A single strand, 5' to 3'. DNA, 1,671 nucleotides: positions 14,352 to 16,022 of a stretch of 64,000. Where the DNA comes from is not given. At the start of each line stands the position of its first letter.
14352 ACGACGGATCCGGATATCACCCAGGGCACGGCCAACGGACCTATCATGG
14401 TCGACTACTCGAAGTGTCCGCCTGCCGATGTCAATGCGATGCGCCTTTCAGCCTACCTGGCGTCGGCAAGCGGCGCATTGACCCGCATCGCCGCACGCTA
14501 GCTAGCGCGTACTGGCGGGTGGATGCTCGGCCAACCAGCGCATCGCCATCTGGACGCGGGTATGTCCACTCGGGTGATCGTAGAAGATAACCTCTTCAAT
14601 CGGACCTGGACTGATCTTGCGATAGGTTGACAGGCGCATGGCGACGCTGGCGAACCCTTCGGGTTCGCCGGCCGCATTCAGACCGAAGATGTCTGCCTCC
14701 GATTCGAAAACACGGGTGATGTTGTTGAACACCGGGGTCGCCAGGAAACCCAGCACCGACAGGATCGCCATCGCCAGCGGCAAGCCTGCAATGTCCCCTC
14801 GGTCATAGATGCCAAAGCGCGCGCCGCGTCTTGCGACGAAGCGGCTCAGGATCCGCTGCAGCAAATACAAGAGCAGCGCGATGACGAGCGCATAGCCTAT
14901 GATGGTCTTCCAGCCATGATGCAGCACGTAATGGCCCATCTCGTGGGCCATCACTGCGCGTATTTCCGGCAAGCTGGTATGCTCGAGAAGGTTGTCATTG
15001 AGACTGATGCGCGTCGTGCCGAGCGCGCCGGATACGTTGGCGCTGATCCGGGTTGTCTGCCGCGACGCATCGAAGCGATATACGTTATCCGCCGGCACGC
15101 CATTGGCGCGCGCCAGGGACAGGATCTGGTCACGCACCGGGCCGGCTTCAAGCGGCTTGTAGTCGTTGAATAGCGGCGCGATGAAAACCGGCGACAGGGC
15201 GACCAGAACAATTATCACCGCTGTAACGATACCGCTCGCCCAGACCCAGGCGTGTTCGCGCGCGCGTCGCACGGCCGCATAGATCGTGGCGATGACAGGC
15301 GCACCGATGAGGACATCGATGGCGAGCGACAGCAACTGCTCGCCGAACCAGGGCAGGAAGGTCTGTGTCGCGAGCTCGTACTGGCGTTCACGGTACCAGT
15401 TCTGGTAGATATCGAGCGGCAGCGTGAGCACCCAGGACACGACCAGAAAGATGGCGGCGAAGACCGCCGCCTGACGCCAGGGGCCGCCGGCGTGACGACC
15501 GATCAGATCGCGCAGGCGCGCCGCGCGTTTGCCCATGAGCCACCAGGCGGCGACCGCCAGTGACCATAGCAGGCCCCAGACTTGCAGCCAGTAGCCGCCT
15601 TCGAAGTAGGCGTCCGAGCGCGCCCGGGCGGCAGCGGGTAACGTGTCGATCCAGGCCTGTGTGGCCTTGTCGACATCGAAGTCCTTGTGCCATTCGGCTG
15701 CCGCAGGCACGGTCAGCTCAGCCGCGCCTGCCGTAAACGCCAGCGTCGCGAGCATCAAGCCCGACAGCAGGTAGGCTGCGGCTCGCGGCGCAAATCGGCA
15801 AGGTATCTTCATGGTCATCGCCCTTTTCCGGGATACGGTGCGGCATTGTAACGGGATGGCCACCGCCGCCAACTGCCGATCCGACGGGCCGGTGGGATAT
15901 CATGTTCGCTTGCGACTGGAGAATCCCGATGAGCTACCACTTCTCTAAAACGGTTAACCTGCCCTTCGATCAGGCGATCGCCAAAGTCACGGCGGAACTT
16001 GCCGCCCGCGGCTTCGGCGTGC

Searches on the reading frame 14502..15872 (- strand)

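Call 3: search_protein_families(library=pfam, proteins=[window:14502-15872:-], max_evalue=0.01)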
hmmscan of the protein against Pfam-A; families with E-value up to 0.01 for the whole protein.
window:14502-15872:- (456 aa): 3 families
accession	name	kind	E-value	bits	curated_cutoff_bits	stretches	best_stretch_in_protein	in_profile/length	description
PF01435.24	Peptidase_M48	-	2e-26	93.4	20.3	1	241-444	2-183/186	Peptidase family M48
PF16491.10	Peptidase_M48_N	-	3.6e-26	92.6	27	1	78-236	19-178/179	CAAX prenyl protease N-terminal, five membrane helices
PF10263.15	SprT-like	-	0.00022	21.5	25.6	1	284-319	41-76/108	SprT-like family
